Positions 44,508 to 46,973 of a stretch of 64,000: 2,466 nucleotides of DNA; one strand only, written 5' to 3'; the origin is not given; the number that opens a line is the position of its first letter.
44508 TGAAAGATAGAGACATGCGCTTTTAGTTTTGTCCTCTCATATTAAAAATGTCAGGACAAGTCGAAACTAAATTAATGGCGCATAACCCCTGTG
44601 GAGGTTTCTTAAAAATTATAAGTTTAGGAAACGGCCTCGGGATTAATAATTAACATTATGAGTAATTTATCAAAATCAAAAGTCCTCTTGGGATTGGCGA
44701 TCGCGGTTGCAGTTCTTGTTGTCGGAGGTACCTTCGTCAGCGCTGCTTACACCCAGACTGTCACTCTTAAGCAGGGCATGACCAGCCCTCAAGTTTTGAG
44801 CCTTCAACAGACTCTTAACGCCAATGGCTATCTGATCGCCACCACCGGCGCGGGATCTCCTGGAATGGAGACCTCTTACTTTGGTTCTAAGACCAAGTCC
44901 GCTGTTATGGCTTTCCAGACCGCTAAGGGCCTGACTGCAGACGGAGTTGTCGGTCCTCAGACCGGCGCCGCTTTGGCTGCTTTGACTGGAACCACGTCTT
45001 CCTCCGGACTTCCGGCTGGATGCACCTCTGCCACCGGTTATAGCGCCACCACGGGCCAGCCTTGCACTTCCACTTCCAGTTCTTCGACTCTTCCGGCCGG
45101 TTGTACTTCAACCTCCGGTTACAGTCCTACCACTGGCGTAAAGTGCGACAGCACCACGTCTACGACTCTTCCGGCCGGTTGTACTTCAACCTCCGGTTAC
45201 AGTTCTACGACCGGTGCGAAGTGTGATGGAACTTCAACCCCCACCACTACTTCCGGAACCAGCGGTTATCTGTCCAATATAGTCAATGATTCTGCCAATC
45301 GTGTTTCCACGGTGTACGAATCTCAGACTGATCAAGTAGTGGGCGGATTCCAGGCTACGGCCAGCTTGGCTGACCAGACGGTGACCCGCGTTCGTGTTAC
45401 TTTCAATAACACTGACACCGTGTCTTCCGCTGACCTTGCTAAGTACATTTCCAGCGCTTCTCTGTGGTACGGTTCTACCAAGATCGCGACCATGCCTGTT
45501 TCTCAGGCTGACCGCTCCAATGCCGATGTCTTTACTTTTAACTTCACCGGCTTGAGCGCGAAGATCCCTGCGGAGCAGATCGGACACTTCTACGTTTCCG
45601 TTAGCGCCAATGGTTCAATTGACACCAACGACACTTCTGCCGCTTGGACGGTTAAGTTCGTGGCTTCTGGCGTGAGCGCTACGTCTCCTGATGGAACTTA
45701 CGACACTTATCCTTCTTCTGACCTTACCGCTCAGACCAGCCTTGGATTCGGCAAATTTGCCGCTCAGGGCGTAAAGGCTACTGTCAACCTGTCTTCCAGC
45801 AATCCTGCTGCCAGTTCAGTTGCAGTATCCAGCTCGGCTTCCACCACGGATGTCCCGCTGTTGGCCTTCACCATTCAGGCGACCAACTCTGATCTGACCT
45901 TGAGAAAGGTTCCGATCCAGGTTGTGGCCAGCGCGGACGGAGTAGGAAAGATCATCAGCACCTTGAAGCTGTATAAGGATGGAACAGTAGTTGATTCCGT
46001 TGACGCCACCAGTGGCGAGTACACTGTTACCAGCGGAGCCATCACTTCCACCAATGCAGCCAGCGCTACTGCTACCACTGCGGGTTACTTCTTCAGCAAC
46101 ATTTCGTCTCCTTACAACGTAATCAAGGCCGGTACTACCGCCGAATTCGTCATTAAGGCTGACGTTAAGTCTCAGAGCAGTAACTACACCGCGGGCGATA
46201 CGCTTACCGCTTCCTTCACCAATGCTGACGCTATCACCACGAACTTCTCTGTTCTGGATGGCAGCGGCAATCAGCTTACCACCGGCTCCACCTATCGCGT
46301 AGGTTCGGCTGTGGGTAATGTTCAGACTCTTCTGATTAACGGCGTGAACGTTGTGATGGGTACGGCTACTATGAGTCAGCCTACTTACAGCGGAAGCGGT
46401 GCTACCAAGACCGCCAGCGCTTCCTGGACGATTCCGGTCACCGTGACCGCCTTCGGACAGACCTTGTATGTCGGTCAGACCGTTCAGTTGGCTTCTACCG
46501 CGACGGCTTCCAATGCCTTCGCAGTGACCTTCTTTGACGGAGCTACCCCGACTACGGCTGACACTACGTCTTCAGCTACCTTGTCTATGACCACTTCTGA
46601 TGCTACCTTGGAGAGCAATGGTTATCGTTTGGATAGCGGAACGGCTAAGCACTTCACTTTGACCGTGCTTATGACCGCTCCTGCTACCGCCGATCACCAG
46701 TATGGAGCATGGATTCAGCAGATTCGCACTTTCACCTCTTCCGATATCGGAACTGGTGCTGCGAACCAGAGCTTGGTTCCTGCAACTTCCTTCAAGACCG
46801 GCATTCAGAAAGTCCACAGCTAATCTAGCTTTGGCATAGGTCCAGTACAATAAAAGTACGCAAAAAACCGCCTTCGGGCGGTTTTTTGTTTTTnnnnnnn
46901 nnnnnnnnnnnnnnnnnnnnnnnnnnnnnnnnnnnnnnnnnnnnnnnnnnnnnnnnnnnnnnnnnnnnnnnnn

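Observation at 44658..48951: Candidate S-layer protein O-glycosylation module: Thr/Ser-rich PG-anchored surface protein adjacent to a Wzy_C+TPR membrane protein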

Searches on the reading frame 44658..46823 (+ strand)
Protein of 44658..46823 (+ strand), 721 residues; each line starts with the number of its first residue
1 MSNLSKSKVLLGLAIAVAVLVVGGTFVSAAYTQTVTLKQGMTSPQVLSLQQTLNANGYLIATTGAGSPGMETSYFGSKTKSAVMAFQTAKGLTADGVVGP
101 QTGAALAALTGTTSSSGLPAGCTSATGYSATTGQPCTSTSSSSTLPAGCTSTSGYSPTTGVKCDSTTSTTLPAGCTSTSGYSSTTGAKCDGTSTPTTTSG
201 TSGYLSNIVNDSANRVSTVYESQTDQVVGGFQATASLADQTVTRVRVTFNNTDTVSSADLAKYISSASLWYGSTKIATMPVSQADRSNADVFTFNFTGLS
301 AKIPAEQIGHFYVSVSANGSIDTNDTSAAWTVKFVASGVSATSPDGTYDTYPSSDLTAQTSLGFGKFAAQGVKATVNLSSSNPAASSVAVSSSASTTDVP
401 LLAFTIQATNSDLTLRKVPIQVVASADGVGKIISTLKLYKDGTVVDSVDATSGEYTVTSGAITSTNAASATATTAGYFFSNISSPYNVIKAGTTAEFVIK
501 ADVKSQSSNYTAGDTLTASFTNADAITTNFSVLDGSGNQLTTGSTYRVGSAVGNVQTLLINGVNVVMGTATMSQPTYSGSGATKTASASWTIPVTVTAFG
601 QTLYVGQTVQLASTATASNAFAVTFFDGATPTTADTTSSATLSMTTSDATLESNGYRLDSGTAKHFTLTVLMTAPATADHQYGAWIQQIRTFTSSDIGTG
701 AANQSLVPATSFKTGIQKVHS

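Call 3: search_protein_families(library=pfam, proteins=[window:44658-46823:+], max_evalue=0.01)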
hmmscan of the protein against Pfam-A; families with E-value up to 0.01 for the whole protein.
window:44658-46823:+ (721 aa): 1 family
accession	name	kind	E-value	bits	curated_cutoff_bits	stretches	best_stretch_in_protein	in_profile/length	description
PF01471.23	PG_binding_1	-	8.5e-18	64.7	23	1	43-106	2-57/57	Putative peptidoglycan binding domain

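Call 4: search_protein_families(library=ncbifam, proteins=[window:44658-46823:+], max_evalue=0.1)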
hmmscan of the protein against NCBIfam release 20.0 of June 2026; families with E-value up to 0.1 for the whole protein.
window:44658-46823:+ (721 aa): 4 families
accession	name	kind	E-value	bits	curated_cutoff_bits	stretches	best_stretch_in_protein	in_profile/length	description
TIGR02869.1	spore_SleB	equivalog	3.3e-10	40.2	236.5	1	33-116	3-78/201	spore cortex-lytic enzyme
NF052336.1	PdgHdaseHSB100310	equivalog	1.1e-07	31.5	500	1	22-108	171-248/316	peptidoglycan hydrolase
NF052377.1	lmo1851_S41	exception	1.8e-05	23.7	725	1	31-106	377-445/468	lmo1851 family serine protease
NF038080.1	PG_bind_siph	domain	0.017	15.4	55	1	37-106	7-74/76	peptidoglycan-binding protein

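Call 12: find_encoding_contigs(protein=window:44658-46823:+, flank=10000, max_places=6)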
Protein window:44658-46823:+ (721 aa): no gene with exactly this product is on record in the collection.

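Call 13: find_homologous_proteins(query=window:44658-46823:+)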
Query window:44658-46823:+ (721 aa): 823 proteins with E <= 0.001 among 8000 candidates; the best 120 are listed.
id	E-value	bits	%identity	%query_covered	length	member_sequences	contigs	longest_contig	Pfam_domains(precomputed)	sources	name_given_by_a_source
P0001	0.0e+0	1468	100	100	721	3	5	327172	PF01471.24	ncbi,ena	-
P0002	0.0e+0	1083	76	100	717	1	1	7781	PF01471.24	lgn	-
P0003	9.7e-281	951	68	100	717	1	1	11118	PF01471.24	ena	-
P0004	1.2e-198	680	51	100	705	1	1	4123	PF01471.24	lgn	-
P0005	2.2e-192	659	55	96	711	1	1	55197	PF01471.24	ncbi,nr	ncbi:peptidoglycan-binding protein [Candidatus Nomurabacteria bacterium]|nr:peptidoglycan-binding pr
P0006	1.7e-191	656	52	99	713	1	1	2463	PF01471.24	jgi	jgi:peptidoglycan hydrolase-like protein with peptidoglycan-binding domain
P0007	6.2e-191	655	54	98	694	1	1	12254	PF01471.24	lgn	-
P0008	7.0e-191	654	57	59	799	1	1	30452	PF01471.24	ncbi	-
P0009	3.3e-190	652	52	100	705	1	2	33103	PF01471.24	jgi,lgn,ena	jgi:peptidoglycan hydrolase-like protein with peptidoglycan-binding domain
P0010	5.7e-188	645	47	100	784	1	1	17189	PF01471.24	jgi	jgi:hypothetical protein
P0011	2.8e-187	642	53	90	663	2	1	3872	PF01471.24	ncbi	-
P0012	7.5e-186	638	52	100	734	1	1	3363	PF01471.24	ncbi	-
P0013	8.9e-186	637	51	99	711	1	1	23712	PF01471.24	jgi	-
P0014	3.7e-185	635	54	90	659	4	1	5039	PF01471.24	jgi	jgi:hypothetical protein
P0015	4.9e-184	632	50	99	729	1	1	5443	PF01471.24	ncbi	-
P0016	2.8e-179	616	50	100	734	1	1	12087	PF01471.24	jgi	jgi:peptidoglycan hydrolase-like protein with peptidoglycan-binding domain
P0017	5.0e-179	615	50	95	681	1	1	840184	PF01471.24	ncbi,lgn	-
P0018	7.1e-178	611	49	100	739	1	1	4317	PF01471.24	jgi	jgi:hypothetical protein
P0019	1.6e-176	607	50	99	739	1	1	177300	PF01471.24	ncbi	ncbi:MAG: peptidoglycan-binding domain-containing protein [Patescibacteria group bacterium]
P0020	3.6e-175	602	49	99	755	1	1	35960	PF01471.24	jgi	jgi:peptidoglycan hydrolase-like protein with peptidoglycan-binding domain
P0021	1.8e-171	590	48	99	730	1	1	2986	PF01471.24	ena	-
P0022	4.5e-171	589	50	90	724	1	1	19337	PF01471.24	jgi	jgi:hypothetical protein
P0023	1.9e-170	587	48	99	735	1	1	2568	PF01471.24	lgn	-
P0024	5.9e-170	585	48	99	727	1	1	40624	PF01471.24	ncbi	-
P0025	4.2e-169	582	49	99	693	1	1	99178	PF01471.24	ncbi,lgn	ncbi:MAG: peptidoglycan-binding protein [Patescibacteria group bacterium]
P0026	6.0e-169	582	49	99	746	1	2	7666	PF01471.24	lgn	-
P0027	2.7e-167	576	49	99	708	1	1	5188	PF01471.24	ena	-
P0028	1.5e-166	574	51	94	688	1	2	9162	PF01471.24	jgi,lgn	-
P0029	9.2e-165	568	47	100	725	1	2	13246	PF01471.24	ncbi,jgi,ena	-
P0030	1.1e-162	561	49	97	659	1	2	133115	PF01471.24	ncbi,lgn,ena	-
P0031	3.3e-158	546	48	99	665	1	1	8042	PF01471.24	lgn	-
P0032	1.0e-156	542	45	100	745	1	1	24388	PF01471.24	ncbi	-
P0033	5.7e-156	539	44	99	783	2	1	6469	PF01471.24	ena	-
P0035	4.9e-155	536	49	99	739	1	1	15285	PF01471.24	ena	-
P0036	1.2e-154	535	45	100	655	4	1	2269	PF01471.24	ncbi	-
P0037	1.6e-153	531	48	89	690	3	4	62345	PF01471.24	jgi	jgi:peptidoglycan hydrolase-like protein with peptidoglycan-binding domain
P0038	2.8e-153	530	49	90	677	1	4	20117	PF01471.24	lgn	-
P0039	1.6e-151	524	45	100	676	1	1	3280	PF01471.24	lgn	-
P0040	4.7e-150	519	47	100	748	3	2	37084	PF01471.24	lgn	-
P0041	1.8e-149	518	48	99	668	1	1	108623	PF01471.24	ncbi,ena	-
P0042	1.8e-149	518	54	71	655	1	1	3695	PF01471.24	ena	-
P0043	3.2e-149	517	51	83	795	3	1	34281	PF01471.24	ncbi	-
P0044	3.2e-149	517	48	90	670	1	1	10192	PF01471.24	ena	-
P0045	4.6e-149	516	47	99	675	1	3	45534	PF01471.24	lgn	-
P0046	2.5e-148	514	46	97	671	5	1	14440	PF01471.24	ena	-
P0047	4.3e-148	513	47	99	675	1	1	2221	PF01471.24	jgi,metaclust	metaclust:\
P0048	5.1e-146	506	46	97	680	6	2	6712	PF01471.24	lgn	-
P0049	5.6e-146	506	47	97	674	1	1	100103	PF01471.24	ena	-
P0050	7.7e-146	506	47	89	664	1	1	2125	PF01471.24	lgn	-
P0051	1.3e-145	505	47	99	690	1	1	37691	PF01471.24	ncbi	-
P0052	1.5e-145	505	49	89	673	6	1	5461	PF01471.24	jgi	jgi:peptidoglycan hydrolase-like protein with peptidoglycan-binding domain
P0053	2.6e-143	497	48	85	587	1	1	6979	PF01471.24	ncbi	-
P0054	7.1e-143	496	45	100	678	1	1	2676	PF01471.24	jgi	-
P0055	1.1e-140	489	44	99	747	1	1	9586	PF01471.24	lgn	-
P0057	2.6e-117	411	40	99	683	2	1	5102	PF01471.24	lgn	-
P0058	1.1e-111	393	39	100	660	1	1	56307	PF01471.24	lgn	-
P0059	3.0e-109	385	39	96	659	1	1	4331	PF01471.24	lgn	-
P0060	1.6e-107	379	39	99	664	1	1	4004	PF01471.24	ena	-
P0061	2.3e-101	359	47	64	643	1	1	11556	PF01471.24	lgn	-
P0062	3.6e-100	355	39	96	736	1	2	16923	PF01471.24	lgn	-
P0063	1.5e-99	353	39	99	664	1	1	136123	PF01471.24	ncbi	-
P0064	1.2e-98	350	37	99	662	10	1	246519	PF01471.24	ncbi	-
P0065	2.7e-95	339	36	99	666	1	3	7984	PF01471.24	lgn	-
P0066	8.1e-95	337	36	99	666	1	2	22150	PF01471.24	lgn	-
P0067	1.8e-93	333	36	98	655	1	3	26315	PF01471.24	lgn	-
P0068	1.1e-91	327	38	99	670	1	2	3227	PF01471.24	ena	-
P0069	1.7e-91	326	38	96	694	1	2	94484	PF01471.24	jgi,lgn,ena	-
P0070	6.8e-91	324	38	99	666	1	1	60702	PF01471.24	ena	-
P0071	8.0e-91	324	36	96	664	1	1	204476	PF01471.24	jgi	jgi:hypothetical protein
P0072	1.0e-90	324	37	100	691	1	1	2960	PF01471.24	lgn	-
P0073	1.8e-88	316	37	100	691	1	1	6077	PF01471.24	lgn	-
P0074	2.5e-87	312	37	99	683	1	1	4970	PF01471.24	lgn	-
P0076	1.1e-84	304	36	93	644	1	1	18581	PF01471.24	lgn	-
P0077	1.1e-82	297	38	100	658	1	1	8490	PF01471.24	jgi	-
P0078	1.9e-81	293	34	97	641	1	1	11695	PF01471.24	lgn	-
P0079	2.3e-81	293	35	100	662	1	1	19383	PF01471.24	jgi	jgi:hypothetical protein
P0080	1.8e-80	290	37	84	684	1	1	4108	PF01471.24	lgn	-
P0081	3.4e-79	285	36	95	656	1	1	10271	PF01471.24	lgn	-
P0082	3.8e-79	285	35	99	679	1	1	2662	PF01471.24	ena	-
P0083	6.6e-79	284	36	95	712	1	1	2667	PF01471.24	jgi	-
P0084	1.4e-78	283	37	100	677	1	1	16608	PF01471.24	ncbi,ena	-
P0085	1.8e-78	283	35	96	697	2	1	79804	PF01471.24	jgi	jgi:peptidoglycan hydrolase-like protein with peptidoglycan-binding domain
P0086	4.8e-77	278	34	96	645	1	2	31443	PF01471.24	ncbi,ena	-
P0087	1.7e-76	276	34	93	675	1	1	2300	PF01471.24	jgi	jgi:peptidoglycan hydrolase-like protein with peptidoglycan-binding domain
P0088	2.2e-76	276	36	93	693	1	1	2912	PF01471.24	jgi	-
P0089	3.3e-76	276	34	95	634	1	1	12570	PF01471.24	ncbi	-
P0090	1.3e-75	274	34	95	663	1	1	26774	PF01471.24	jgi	jgi:peptidoglycan hydrolase-like protein with peptidoglycan-binding domain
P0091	1.9e-75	273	35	92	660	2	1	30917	PF01471.24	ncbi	-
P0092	2.1e-75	273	36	93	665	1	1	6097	PF01471.24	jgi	jgi:peptidoglycan hydrolase-like protein with peptidoglycan-binding domain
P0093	6.1e-75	271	38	78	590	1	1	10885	PF01471.24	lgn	-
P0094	1.4e-74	270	35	93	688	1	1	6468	PF01471.24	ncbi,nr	ncbi:MAG: hypothetical protein QG583_909 [Patescibacteria group bacterium]|nr:hypothetical protein [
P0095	2.1e-74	270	35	100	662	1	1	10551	PF01471.24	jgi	-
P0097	2.7e-72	263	35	96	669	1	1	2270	PF01471.24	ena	-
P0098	7.1e-72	261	39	78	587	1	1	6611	PF01471.24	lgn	-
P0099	4.2e-71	259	39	71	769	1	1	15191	PF01471.24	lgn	-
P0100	2.7e-70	256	35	98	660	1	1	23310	PF01471.24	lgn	-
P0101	4.8e-70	255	35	95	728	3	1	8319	PF01471.24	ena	-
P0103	2.7e-68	249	34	93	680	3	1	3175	PF01471.24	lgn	-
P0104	3.7e-68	249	34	92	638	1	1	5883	PF01471.24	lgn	-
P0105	1.9e-67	247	33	87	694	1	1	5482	PF01471.24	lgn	-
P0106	2.6e-67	246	34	94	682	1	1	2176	PF01471.24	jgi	jgi:peptidoglycan hydrolase-like protein with peptidoglycan-binding domain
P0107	4.3e-67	245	36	84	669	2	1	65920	PF01471.24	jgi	jgi:hypothetical protein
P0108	4.6e-67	245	36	84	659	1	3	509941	PF01471.24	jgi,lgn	jgi:hypothetical protein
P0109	7.4e-67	245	34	94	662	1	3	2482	PF01471.24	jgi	jgi:hypothetical protein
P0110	8.9e-67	244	39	62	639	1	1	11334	PF01471.24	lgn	-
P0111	9.0e-67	244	35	84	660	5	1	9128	PF01471.24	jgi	jgi:peptidoglycan hydrolase-like protein with peptidoglycan-binding domain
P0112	2.5e-66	243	34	90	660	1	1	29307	PF01471.24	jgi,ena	-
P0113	2.5e-66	243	35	100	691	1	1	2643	PF01471.24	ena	-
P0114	4.3e-66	242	31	89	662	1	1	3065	PF01471.24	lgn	-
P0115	6.2e-66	242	32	100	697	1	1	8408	PF01471.24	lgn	-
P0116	8.6e-66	241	35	90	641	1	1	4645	PF01471.24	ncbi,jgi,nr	ncbi:peptidoglycan-binding protein [Candidatus Dojkabacteria bacterium]|jgi:peptidoglycan hydrolase-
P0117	9.6e-66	241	35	84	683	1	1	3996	PF01471.24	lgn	-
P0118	1.1e-65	241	35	96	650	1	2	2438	PF01471.24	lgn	-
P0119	1.5e-65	240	34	97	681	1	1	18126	PF01471.24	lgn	-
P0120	3.8e-65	239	34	99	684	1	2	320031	PF01471.24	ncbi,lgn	ncbi:MAG: peptidoglycan-binding domain-containing protein [bacterium]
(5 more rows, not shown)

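Call 40: predict_structure(alignment_id=A1)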
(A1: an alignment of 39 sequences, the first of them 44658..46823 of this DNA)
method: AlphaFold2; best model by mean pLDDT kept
length: 721 residues; sequences in the alignment: 39
mean_pLDDT: 81.1   pTM: 0.52
mean pLDDT of the five models: 81.1, 80.8, 78.8, 78.1, 78.1
residues with pLDDT >= 90: 287; 70-90: 282; 50-70: 88; < 50: 64
segments of 3 or more residues with pLDDT < 50: 1-29, 63-66, 112-117, 129-131, 138-144, 166-170, 193-199
pLDDT, mean of each block of 10 residues (from residue 1): 38 42 40 85 91 88 58 91 94 91 82 47 54 49 60 76 59 62 61 45 86 76 85 87 95 78 92 87 89 92 84 88 73 94 86 89 74 86 83 91 94 95 91 96 95 88 81 92 94 95 90 88 84 90 73 85 87 80 81 92 93 89 86 71 95 93 94 78 91 86 80 84 61
secondary structure, 60 per line:
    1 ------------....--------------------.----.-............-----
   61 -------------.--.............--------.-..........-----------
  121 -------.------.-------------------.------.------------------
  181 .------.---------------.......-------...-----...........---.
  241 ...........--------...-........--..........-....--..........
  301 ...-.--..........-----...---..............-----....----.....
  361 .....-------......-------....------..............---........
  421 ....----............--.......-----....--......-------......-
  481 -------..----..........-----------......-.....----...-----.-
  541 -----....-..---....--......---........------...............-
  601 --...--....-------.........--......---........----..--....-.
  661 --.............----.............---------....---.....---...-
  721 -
elements in order (helices of 4 or more, strands of 3 or more residues): H13-16 H44-55 H77-89 H100-109 E204-210 E218-220 E226-236 E240-251 E264-271 E274-280 E285-288 E291-303 E308-317 E329-342 E348-351 E356-365 E373-378 E386-389 E396-409 E413-424 H429-432 E433-440 E443-449 E455-458 E461-466 E474-479 E494-503 E515-520 H522-526 E531-533 E546-549 E556-559 E562-567 E571-578 E585-599 E603-605 E608-611 E619-627 E630-635 E639-646 E655-658 E663-675 E680-692 E702-705 H709-712 E717-719
